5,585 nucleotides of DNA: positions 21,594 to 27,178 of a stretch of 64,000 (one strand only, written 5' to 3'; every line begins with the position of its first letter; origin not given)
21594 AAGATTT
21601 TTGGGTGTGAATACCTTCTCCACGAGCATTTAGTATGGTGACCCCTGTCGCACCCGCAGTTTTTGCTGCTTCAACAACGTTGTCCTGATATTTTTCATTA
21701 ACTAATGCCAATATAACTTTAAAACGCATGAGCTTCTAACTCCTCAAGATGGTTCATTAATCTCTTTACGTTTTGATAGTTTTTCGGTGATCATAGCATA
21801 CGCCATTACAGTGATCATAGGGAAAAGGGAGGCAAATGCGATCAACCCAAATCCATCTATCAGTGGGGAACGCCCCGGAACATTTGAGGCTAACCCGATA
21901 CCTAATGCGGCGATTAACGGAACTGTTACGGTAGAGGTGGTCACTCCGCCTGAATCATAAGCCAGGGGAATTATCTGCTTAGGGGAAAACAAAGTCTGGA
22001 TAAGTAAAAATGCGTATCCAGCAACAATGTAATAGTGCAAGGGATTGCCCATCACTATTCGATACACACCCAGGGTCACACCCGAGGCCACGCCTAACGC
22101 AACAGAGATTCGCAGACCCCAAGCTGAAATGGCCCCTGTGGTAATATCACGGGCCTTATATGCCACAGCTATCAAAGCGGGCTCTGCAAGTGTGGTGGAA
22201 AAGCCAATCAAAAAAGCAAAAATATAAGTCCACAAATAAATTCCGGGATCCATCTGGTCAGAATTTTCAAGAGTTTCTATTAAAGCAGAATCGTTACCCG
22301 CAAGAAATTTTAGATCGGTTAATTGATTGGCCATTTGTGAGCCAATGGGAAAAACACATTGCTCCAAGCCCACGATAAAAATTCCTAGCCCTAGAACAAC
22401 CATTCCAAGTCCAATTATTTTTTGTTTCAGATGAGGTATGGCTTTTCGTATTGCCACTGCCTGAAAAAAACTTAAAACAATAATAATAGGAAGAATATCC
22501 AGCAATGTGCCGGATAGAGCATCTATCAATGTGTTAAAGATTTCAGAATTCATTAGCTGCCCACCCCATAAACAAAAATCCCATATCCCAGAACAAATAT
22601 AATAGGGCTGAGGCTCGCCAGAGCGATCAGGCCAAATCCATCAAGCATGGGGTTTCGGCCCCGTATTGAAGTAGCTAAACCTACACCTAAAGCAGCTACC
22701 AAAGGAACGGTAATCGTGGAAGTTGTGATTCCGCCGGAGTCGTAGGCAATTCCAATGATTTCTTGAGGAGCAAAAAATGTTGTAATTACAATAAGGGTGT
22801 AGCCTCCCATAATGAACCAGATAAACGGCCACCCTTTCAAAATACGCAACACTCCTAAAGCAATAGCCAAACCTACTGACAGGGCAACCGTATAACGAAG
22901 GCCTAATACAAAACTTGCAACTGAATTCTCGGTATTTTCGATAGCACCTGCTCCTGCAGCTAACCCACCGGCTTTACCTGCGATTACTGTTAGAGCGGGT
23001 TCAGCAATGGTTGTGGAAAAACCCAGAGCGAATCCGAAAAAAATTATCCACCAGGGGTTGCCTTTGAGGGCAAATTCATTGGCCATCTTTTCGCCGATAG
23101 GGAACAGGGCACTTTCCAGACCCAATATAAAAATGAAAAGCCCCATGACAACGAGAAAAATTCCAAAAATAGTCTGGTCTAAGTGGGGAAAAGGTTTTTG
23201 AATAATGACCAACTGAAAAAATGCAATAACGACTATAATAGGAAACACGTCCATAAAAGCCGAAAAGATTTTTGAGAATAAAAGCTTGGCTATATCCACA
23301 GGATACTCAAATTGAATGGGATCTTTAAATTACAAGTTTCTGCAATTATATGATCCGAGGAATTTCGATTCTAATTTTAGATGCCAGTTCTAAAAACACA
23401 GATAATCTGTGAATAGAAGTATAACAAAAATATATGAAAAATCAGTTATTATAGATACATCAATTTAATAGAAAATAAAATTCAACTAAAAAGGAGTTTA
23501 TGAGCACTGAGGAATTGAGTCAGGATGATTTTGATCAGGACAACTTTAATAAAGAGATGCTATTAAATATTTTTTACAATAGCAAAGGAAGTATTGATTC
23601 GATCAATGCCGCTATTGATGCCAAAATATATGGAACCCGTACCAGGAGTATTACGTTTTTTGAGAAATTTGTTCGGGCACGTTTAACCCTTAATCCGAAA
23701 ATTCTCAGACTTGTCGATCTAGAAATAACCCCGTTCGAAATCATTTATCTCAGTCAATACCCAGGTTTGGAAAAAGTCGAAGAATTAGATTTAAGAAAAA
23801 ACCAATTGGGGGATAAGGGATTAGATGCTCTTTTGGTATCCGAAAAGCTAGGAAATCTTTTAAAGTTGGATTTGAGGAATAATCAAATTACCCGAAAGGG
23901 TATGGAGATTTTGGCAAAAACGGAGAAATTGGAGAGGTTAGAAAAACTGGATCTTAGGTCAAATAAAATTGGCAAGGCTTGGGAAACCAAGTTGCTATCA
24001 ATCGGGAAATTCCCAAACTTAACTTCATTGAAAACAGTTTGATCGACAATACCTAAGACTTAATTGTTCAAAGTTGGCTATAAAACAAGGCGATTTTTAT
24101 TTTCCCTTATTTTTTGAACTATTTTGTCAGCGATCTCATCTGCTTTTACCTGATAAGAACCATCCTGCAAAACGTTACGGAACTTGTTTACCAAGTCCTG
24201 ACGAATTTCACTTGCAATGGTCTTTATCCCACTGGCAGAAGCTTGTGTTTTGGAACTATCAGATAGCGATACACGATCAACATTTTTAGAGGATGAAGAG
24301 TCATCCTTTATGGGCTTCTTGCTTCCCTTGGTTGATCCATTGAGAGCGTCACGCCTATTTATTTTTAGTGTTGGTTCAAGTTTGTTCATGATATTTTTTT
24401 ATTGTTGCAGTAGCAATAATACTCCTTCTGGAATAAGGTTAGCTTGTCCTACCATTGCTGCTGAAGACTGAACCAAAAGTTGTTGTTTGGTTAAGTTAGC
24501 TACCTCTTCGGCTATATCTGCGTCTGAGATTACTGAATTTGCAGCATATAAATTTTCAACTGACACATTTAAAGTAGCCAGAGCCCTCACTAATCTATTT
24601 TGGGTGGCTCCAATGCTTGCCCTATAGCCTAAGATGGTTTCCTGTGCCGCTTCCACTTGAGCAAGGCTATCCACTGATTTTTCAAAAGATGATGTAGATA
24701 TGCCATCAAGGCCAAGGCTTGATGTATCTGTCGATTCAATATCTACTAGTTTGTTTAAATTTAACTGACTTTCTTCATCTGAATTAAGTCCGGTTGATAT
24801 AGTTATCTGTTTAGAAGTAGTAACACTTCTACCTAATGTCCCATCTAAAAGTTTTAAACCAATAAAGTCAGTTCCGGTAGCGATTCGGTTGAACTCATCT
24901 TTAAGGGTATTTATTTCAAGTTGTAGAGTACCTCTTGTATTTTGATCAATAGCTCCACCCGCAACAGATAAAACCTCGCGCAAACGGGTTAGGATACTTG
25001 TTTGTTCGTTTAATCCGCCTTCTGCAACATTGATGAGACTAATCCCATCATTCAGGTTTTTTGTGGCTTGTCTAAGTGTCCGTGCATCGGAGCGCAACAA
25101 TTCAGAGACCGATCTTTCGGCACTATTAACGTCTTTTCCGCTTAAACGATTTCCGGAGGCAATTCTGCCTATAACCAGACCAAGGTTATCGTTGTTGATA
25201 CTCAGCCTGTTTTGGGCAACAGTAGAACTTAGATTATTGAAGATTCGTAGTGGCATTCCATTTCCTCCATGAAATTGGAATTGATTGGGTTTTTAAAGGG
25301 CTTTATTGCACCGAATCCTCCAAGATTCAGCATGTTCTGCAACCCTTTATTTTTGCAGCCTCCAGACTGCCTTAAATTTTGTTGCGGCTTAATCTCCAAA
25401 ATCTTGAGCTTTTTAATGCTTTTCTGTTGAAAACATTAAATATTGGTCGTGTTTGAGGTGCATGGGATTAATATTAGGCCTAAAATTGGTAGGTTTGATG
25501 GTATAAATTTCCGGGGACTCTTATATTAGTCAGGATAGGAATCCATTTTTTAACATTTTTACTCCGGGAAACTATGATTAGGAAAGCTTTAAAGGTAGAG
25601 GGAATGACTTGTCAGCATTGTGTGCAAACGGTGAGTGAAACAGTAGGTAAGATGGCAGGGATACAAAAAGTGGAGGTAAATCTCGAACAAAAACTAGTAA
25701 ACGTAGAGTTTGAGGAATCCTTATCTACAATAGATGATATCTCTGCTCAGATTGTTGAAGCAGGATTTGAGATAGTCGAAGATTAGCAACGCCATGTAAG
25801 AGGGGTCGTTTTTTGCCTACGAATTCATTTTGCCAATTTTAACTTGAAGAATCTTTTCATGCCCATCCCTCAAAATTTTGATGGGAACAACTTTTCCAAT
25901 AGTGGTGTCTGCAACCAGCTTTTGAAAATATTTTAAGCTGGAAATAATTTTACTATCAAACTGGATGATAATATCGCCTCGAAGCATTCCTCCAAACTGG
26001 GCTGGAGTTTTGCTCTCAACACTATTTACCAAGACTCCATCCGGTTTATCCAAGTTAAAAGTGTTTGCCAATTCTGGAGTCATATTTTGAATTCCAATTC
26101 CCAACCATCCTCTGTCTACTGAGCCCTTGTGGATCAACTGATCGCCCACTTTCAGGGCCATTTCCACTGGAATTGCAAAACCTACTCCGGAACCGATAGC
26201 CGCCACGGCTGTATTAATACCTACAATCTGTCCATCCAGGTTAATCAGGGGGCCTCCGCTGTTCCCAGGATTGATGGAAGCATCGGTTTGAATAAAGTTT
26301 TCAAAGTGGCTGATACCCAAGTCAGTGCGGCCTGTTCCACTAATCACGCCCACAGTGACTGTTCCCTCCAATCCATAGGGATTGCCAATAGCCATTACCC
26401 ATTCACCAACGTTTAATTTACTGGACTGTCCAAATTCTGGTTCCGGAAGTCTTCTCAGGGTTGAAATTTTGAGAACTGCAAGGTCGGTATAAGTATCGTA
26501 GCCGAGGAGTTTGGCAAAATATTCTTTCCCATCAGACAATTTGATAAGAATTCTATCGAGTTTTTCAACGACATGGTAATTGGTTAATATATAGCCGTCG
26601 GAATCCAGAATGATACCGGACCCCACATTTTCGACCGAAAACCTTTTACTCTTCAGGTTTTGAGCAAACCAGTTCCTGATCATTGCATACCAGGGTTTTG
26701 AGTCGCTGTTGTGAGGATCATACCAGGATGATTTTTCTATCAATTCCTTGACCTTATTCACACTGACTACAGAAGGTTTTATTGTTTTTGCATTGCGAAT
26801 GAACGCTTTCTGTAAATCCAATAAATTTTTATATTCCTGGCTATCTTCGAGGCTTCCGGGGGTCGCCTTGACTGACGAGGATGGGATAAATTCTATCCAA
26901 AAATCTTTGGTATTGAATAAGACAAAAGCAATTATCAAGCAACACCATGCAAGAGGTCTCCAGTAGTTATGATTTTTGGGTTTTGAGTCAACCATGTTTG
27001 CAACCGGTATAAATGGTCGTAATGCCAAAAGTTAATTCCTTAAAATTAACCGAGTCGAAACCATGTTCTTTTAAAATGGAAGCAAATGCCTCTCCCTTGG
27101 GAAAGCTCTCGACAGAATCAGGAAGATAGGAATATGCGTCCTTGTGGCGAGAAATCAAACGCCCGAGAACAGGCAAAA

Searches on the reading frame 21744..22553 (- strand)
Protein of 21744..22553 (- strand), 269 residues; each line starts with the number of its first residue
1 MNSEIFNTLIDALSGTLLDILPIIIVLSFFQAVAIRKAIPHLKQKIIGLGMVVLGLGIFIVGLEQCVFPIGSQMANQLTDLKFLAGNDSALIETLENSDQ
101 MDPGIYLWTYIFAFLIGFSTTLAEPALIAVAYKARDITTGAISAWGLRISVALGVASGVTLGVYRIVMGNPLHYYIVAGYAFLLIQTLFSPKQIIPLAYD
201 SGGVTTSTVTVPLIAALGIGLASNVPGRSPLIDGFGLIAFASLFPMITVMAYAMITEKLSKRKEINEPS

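Call 37: search_protein_families(library=pfam, proteins=[window:21744-22553:-], max_evalue=0.00001)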
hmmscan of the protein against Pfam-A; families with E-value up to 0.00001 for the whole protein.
window:21744-22553:- (269 aa): 1 family
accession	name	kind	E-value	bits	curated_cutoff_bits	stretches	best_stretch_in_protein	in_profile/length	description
PF07556.16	DUF1538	-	1.4e-65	221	22.6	1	23-255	1-211/211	Protein of unknown function (DUF1538)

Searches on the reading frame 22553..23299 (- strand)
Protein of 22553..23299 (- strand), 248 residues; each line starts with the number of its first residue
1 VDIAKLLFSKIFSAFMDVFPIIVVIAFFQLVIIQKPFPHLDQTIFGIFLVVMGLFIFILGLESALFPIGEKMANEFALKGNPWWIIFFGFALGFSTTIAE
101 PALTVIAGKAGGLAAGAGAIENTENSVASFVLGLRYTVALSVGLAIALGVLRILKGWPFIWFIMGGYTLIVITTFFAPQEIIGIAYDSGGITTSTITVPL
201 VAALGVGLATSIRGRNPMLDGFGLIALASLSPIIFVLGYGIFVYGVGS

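Call 37: search_protein_families(library=pfam, proteins=[window:22553-23299:-], max_evalue=0.00001)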
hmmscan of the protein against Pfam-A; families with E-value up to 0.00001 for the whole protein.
window:22553-23299:- (248 aa): 1 family
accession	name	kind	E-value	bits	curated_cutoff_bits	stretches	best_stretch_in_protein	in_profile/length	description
PF07556.16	DUF1538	-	2.8e-66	223.3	22.6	1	21-242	1-211/211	Protein of unknown function (DUF1538)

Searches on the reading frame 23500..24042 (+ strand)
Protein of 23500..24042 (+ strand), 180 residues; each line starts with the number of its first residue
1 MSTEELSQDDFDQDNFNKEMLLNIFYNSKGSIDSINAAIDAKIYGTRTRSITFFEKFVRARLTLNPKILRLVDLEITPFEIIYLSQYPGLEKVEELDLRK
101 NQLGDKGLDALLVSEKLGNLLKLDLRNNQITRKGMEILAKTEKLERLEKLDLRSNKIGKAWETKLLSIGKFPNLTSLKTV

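Call 37: search_protein_families(library=pfam, proteins=[window:23500-24042:+], max_evalue=0.00001)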
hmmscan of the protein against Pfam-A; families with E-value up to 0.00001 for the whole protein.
window:23500-24042:+ (180 aa): 3 families
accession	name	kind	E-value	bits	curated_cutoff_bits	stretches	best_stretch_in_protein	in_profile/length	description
PF13516.12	LRR_6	-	1.6e-11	43.8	23.4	0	92-111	4-23/24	Leucine Rich repeat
PF00560.39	LRR_1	-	1.5e-06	27.6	20.6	0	119-138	1-20/23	Leucine Rich Repeat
PF12799.13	LRR_4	-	3.2e-06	27.6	27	0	119-158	2-37/44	Leucine Rich repeats (2 copies)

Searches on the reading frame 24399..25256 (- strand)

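Call 37: search_protein_families(library=pfam, proteins=[window:24399-25256:-], max_evalue=0.00001)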
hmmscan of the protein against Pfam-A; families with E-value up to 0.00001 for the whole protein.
window:24399-25256:- (285 aa): 2 families
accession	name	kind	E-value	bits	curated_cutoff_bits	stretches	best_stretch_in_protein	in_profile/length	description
PF00669.25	Flagellin_N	-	3e-21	76.4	26.6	1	6-140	2-137/139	Bacterial flagellin N-terminal helical region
PF00700.27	Flagellin_C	-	1.9e-16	60.6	23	1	199-283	2-86/86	Bacterial flagellin C-terminal helical region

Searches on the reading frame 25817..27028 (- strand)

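Call 37: search_protein_families(library=pfam, proteins=[window:25817-27028:-], max_evalue=0.00001)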
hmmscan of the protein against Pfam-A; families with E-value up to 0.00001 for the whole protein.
window:25817-27028:- (403 aa): 3 families
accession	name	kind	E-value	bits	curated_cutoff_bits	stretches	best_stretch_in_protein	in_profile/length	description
PF13365.12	Trypsin_2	-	1.3e-32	113.9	27.6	1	136-271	1-144/144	Trypsin-like peptidase domain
PF00089.32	Trypsin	-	4.2e-18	66.4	20.6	1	134-293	25-218/220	Trypsin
PF13180.12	PDZ_2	-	2.8e-12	47.2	27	1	309-398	3-80/80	PDZ domain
